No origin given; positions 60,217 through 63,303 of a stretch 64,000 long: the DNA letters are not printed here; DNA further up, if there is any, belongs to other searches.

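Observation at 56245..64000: tmRNA-integrated AT-rich genomic island carrying a Type I R-M system in hsdR-hsdS order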

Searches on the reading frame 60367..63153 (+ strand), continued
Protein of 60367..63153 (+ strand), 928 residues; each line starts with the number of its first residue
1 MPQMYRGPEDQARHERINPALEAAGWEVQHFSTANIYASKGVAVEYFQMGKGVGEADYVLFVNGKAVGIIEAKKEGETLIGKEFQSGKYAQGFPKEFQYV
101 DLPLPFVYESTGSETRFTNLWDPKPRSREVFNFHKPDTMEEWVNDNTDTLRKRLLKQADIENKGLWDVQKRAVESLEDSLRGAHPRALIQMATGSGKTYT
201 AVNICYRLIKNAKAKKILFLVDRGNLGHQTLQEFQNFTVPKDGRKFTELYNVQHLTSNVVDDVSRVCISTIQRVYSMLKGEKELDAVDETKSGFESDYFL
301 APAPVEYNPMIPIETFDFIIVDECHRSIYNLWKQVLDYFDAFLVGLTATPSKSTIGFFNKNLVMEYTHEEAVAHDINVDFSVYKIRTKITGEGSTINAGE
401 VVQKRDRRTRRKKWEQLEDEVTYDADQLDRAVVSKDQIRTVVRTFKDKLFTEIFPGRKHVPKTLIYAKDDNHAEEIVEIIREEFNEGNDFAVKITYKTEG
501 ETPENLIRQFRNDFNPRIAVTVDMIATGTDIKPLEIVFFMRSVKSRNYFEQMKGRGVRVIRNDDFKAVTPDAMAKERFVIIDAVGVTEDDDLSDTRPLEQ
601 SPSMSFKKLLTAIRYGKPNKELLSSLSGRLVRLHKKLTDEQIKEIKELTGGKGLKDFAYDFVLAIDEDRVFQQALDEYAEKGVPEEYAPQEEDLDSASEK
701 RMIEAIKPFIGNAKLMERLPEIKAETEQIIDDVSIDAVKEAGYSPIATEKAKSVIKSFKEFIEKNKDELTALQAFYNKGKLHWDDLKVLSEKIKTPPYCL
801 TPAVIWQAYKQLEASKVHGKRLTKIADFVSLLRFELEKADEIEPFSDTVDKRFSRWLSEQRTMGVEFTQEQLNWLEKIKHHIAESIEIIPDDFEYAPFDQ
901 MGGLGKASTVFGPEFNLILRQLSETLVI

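Call 33: find_homologous_proteins(query=L002:16108-16710:+, max_evalue=1e-10)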
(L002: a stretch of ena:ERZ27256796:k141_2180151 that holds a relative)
Query L002:16108-16710:+ (200 aa): 26 proteins with E <= 1e-10 among 720 candidates.
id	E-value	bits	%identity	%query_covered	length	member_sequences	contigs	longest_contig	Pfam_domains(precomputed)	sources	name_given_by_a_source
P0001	6.2e-120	416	97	100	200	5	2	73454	PF04545.23,PF04542.21,PF08281.19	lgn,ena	-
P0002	2.2e-84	300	68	100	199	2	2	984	PF04542.21,PF08281.19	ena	-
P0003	5.6e-84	299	67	100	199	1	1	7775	PF04545.23,PF04542.21,PF08281.19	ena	-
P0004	3.6e-82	293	68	100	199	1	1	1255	PF04545.23,PF04542.21,PF08281.19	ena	-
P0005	4.4e-82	292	66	100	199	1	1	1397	PF04545.23,PF04542.21,PF08281.19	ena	-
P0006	3.2e-81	290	64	100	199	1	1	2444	PF04545.23,PF04542.21,PF08281.19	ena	-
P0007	3.2e-81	290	67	100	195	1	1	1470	PF04545.23,PF04542.21,PF08281.19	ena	-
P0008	3.4e-81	289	67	100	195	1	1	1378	PF04545.23,PF04542.21,PF08281.19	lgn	-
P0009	1.5e-75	271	63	100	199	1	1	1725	PF04545.23,PF04542.21,PF08281.19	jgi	-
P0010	4.9e-66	240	57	100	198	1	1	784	PF04542.21,PF08281.19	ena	-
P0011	1.2e-65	239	57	100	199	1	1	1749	PF04545.23,PF04542.21,PF08281.19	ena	-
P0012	1.5e-65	238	57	100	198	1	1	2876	PF04542.21,PF08281.19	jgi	jgi:RNA polymerase sigma factor (sigma-70 family)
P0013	7.8e-64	233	57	100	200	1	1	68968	PF04542.21,PF08281.19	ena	-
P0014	1.2e-63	232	53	100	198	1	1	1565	PF04542.21,PF08281.19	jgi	jgi:RNA polymerase sigma factor (sigma-70 family)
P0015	6.1e-63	230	56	100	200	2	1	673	PF04542.21,PF08281.19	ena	-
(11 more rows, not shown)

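Call 34: find_encoding_contigs(protein=P0001, flank=10000, max_places=6)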
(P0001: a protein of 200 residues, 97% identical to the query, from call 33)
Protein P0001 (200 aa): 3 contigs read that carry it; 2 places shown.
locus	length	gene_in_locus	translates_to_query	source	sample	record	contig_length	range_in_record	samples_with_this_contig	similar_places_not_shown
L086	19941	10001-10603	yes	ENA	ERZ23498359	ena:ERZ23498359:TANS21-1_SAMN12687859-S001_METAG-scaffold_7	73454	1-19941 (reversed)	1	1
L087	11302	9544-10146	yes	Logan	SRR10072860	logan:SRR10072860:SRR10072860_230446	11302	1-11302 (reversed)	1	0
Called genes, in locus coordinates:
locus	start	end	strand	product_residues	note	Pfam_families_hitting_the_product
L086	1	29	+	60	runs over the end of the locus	PF13248:Zn_ribbon_3 (faint), PF13240:Zn_Ribbon_1 (faint)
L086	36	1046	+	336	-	-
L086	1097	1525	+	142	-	-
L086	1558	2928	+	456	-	-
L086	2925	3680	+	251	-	-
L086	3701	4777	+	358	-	PF13328:HD_4, PF01966:HD (weak), PF06414:Zeta_toxin, PF13671:AAA_33 (faint)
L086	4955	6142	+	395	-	PF13289:SIR2_2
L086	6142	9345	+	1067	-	-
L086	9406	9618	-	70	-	-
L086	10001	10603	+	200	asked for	PF04542:Sigma70_r2 (weak), PF08281:Sigma70_r4_2, PF04545:Sigma70_r4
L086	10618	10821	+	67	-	-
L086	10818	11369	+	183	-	-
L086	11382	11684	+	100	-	-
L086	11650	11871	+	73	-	-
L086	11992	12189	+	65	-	-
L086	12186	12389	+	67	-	-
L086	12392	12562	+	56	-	-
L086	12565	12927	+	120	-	-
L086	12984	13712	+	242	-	PF12705:PDDEXK_1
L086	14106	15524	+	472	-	PF08706:D5_N, PF19263:DUF5906, PF02257:RFX_DNA_binding (weak), PF03288:Pox_D5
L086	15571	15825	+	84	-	PF12728:HTH_17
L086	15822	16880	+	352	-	PF00589:Phage_integrase, PF16795:Phage_integr_3 (weak)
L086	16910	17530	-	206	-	-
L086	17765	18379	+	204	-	-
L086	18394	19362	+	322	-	-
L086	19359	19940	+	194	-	?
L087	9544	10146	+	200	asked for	PF04542:Sigma70_r2 (weak), PF08281:Sigma70_r4_2, PF04545:Sigma70_r4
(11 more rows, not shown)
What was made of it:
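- On P4-like / PICI-like satellite: The sister element L086 has a D5_N/DUF5906 primase (call 34).
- The sister element L086 carries a D5_N/DUF5906 primase-helicase of the P4 alpha type (call 34).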

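Call 43: find_related_loci(query=L086:15822-16880:+, collection=metagenome_contigs, flank=10000)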
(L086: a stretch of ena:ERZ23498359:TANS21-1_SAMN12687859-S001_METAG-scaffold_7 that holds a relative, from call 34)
Query L086:15822-16880:+ (352 aa) in metagenome_contigs; peptide patterns used: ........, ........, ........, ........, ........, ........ (x = any residue, [..] = any of these).
61 stretches matched a pattern; 4 encode a relative of the query (tblastn E <= 1e-3); 4 distinct loci.
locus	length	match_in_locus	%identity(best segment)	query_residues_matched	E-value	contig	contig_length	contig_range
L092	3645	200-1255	78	1-352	0e+0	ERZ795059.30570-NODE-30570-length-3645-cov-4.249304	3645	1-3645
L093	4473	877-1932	78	1-352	0e+0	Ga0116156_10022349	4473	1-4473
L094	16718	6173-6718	27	148-335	1e-6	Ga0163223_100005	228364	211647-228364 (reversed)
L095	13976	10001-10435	23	209-335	1e-6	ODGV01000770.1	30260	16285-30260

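Call 50: find_homologous_proteins(query=L002:15538-15873:+, max_evalue=0.001)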
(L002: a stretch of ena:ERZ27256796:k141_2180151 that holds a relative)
Query L002:15538-15873:+ (111 aa): 5 proteins with E <= 0.001 among 6 candidates.
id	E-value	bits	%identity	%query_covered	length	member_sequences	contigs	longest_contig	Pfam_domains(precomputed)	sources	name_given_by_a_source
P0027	1.3e-69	249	100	100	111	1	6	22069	-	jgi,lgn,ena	-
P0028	6.0e-43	164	68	100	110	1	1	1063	-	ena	-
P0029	6.8e-41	157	65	99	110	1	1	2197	-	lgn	-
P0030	1.8e-39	152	62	100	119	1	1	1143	-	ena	-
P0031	1.3e-38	150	66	96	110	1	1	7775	-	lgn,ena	-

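Call 51: find_encoding_contigs(protein=P0027, flank=10000, max_places=10)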
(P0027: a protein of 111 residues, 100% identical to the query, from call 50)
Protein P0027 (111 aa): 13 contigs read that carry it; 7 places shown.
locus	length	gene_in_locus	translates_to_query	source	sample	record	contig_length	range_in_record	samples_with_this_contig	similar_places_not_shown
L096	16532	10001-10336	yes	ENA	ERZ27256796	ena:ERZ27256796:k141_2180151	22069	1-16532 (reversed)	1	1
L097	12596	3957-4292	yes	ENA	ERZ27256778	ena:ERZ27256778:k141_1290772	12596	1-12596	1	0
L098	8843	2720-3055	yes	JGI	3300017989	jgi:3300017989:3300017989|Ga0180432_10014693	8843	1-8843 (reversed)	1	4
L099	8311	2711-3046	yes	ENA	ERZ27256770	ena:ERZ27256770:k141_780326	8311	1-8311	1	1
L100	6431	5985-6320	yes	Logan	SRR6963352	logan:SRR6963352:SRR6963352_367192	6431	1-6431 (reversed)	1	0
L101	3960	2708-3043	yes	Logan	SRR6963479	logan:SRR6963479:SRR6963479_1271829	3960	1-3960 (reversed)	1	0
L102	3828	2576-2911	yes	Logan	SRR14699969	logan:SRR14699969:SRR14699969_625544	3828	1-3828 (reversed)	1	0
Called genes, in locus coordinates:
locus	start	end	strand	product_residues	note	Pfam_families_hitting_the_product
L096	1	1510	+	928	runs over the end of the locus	PF04313:HSDR_N, PF00270:DEAD, PF04851:ResIII, PF18766:SWI2_SNF2, PF00271:Helicase_C (weak), PF08463:EcoEI_R_C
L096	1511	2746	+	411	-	PF01420:Methylase_S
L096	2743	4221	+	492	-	PF12161:HsdM_N, PF07669:Eco57I (faint), PF02384:N6_Mtase, PF01170:UPF0020 (weak)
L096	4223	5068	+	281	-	-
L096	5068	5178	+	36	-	-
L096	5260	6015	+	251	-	-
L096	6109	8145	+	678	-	PF02463:SMC_N (faint), PF11398:DUF2813 (faint), PF13175:AAA_15, PF13476:AAA_23 (weak), PF13304:AAA_21, PF20469:OLD-like_TOPRIM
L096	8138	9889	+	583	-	PF00580:UvrD-helicase (weak), PF13245:AAA_19, PF01443:Viral_helicase1 (faint), PF00580:UvrD-helicase (weak), PF13361:UvrD_C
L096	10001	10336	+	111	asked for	-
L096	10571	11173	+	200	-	PF04542:Sigma70_r2 (weak), PF08281:Sigma70_r4_2, PF04545:Sigma70_r4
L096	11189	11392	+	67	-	-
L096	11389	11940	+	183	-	-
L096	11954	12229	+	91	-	-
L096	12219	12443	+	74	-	-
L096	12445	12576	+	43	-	-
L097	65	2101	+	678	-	PF02463:SMC_N (faint), PF11398:DUF2813 (faint), PF13175:AAA_15, PF13476:AAA_23 (weak), PF13304:AAA_21, PF20469:OLD-like_TOPRIM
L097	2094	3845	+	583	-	PF00580:UvrD-helicase (weak), PF13245:AAA_19, PF01443:Viral_helicase1 (faint), PF00580:UvrD-helicase (weak), PF13361:UvrD_C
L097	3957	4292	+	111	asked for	-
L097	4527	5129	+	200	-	PF04542:Sigma70_r2 (weak), PF08281:Sigma70_r4_2, PF04545:Sigma70_r4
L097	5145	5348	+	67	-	-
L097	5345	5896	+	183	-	-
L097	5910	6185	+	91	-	-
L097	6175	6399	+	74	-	-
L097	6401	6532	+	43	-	-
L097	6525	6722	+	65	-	-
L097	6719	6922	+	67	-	-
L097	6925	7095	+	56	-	-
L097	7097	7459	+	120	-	-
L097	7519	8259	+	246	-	PF12705:PDDEXK_1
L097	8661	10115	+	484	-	PF27228:MTBMA_p00010_2nd (weak)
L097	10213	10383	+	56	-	PF12728:HTH_17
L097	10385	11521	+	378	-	PF00589:Phage_integrase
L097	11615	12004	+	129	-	PF03551:PadR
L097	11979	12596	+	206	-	?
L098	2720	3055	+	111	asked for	-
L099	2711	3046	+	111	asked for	-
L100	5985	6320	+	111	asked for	-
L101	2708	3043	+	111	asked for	-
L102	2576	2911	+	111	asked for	-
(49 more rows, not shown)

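Call 61: search_protein_families(library=phrogs, proteins=[L097:4527-5129:+, L097:5345-5896:+, L097:5910-6185:+, L097:6175-6399:+, L097:6719-6922:+, L097:7097-7459:+, L097:7519-8259:+, L097:8661-10115:+, L097:10213-10383:+, L097:10385-11521:+], max_evalue=0.01)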
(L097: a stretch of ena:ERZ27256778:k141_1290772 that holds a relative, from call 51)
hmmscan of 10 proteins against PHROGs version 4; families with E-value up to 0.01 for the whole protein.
L097:4527-5129:+ (200 aa): 4 families
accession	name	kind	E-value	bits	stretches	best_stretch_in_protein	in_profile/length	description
phrog_1740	-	transcription regulation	8.8e-25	88.2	1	15-196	55-218/567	RNA polymerase sigma factor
phrog_351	-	transcription regulation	1.4e-15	58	2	97-194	627-726/928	RNA polymerase sigma factor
phrog_1190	-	transcription regulation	1.6e-06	29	1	130-195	98-160/167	RNA polymerase sigma factor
phrog_13787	-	unknown function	9.4e-06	26.9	1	55-198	28-172/172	-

L097:5345-5896:+ (183 aa): 0 families

L097:5910-6185:+ (91 aa): 0 families

L097:6175-6399:+ (74 aa): 1 family
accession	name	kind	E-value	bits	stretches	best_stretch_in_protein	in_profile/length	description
phrog_35340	-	unknown function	0.00028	22.2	1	12-53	43-84/105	-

L097:6719-6922:+ (67 aa): 0 families

L097:7097-7459:+ (120 aa): 1 family
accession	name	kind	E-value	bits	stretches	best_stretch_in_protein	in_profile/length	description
phrog_12286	-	unknown function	0.00073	21.1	1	81-117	19-57/74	-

L097:7519-8259:+ (246 aa): 10 families
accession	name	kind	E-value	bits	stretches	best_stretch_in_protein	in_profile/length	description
phrog_1218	-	DNA, RNA and nucleotide metabolism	7.9e-26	92.1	1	4-192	9-212/364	exonuclease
phrog_69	-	DNA, RNA and nucleotide metabolism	8.1e-21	75.6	1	1-246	86-326/501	exonuclease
phrog_412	-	DNA, RNA and nucleotide metabolism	1.8e-06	28.5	1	3-48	156-199/440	exonuclease VIII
phrog_1706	-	DNA, RNA and nucleotide metabolism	2.5e-05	24.9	1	13-243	55-242/293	CRISPR/Cas system associated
phrog_33176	-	unknown function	0.00036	20.4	0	4-61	23-81/380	-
phrog_31737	-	DNA, RNA and nucleotide metabolism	0.00051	20.8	1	2-71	42-111/146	exonuclease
phrog_1870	-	DNA, RNA and nucleotide metabolism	0.00082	19.6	0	114-245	154-287/313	exonuclease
phrog_1227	-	DNA, RNA and nucleotide metabolism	0.0016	18.7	1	2-149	16-151/268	exonuclease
phrog_298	-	DNA, RNA and nucleotide metabolism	0.0021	18.5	0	131-182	168-223/293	exonuclease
phrog_8097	-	DNA, RNA and nucleotide metabolism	0.0084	15.8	0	4-138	2-112/598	exonuclease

L097:8661-10115:+ (484 aa): 0 families

L097:10213-10383:+ (56 aa): 6 families
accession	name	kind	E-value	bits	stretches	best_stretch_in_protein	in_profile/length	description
phrog_66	-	integration and excision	0.00012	22.8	1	1-55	88-141/412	excisionase and transcriptional regulator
phrog_15534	-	DNA, RNA and nucleotide metabolism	0.00041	21.9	1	3-55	40-89/93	HTH DNA binding protein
phrog_6401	-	DNA, RNA and nucleotide metabolism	0.00076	20.3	1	3-27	6-30/64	DNA binding protein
phrog_25262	-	unknown function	0.0046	17.9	1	2-55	30-82/106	-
phrog_2907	-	integration and excision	0.006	18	1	2-26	2-26/117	excisionase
phrog_1190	-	transcription regulation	0.0076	17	1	1-31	122-152/167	RNA polymerase sigma factor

L097:10385-11521:+ (378 aa): 3 families
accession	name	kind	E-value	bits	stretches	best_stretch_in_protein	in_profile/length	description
phrog_1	-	integration and excision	7.5e-23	82.6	1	12-375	115-445/611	integrase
phrog_216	-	integration and excision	1.3e-10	41.9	1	175-368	33-228/301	integrase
phrog_7685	-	integration and excision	0.00068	20.2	1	293-375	153-233/240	integrase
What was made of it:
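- It has no capsid, tail or terminase genes but does have a phage-type sigma factor (phrog_1740), a PD-(D/E)XK exonuclease (phrog_1218 and phrog_69) and an Xis-Int pair (call 61).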

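Call 62: search_protein_families(library=pfam, proteins=[L097:5145-5348:+, L097:5345-5896:+, L097:5910-6185:+, L097:6175-6399:+, L097:6525-6722:+, L097:6719-6922:+, L097:7097-7459:+, L097:8661-10115:+, L097:10213-10383:+, L097:10385-11521:+], max_evalue=0.01)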
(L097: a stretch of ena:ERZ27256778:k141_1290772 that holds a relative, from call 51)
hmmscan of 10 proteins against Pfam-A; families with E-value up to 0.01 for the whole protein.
L097:5145-5348:+ (67 aa): 0 families

L097:5345-5896:+ (183 aa): 0 families

L097:5910-6185:+ (91 aa): 0 families

L097:6175-6399:+ (74 aa): 0 families

L097:6525-6722:+ (65 aa): 0 families

L097:6719-6922:+ (67 aa): 0 families

L097:7097-7459:+ (120 aa): 1 family
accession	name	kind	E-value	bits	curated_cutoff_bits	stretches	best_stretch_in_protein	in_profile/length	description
PF11272.13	DUF3072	-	0.0049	17.1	27.5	1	81-118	15-51/56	Protein of unknown function (DUF3072)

L097:8661-10115:+ (484 aa): 0 families

L097:10213-10383:+ (56 aa): 5 families
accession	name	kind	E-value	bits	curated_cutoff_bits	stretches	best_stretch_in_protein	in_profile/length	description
PF12728.13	HTH_17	-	2.2e-08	34.7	27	1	6-55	1-48/51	Helix-turn-helix domain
PF13384.12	HTH_23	-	0.0012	19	24.6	1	6-25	17-36/50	Homeodomain-like domain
PF08220.18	HTH_DeoR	-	0.0032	17.6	21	1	3-25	11-33/57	DeoR-like helix-turn-helix domain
PF13542.12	HTH_Tnp_ISL3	-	0.0054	16.6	27.4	1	8-26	28-46/51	Helix-turn-helix domain of transposase family ISL3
PF08281.18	Sigma70_r4_2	-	0.0088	16.1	25.7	1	7-27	27-47/54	Sigma-70, region 4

L097:10385-11521:+ (378 aa): 1 family
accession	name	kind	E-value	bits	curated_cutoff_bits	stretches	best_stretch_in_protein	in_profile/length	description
PF00589.27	Phage_integrase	-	5.2e-13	49.6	27.1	1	203-367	5-170/172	Phage integrase family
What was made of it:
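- On tRNA/tmRNA-integrated genomic island: A 378-aa tyrosine integrase at L097 10385-11521, matching PF00589 and phrog_1 (calls 51, 61, 62).
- On P4-like / PICI-like satellite: The 484-aa P-loop protein has no family hit (calls 61, 62).
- The 484-aa protein in the replicase position has no family hit in this copy (calls 61, 62).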

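Call 105: find_related_loci(query=L097:10385-11521:+, collection=viral_contigs, flank=10000)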
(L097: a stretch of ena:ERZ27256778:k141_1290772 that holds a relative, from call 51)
Query L097:10385-11521:+ (378 aa) in viral_contigs; peptide patterns used: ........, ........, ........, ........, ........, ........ (x = any residue, [..] = any of these).
2 stretches matched a pattern, but none encodes a relative of the query by tblastn (E <= 1e-3).
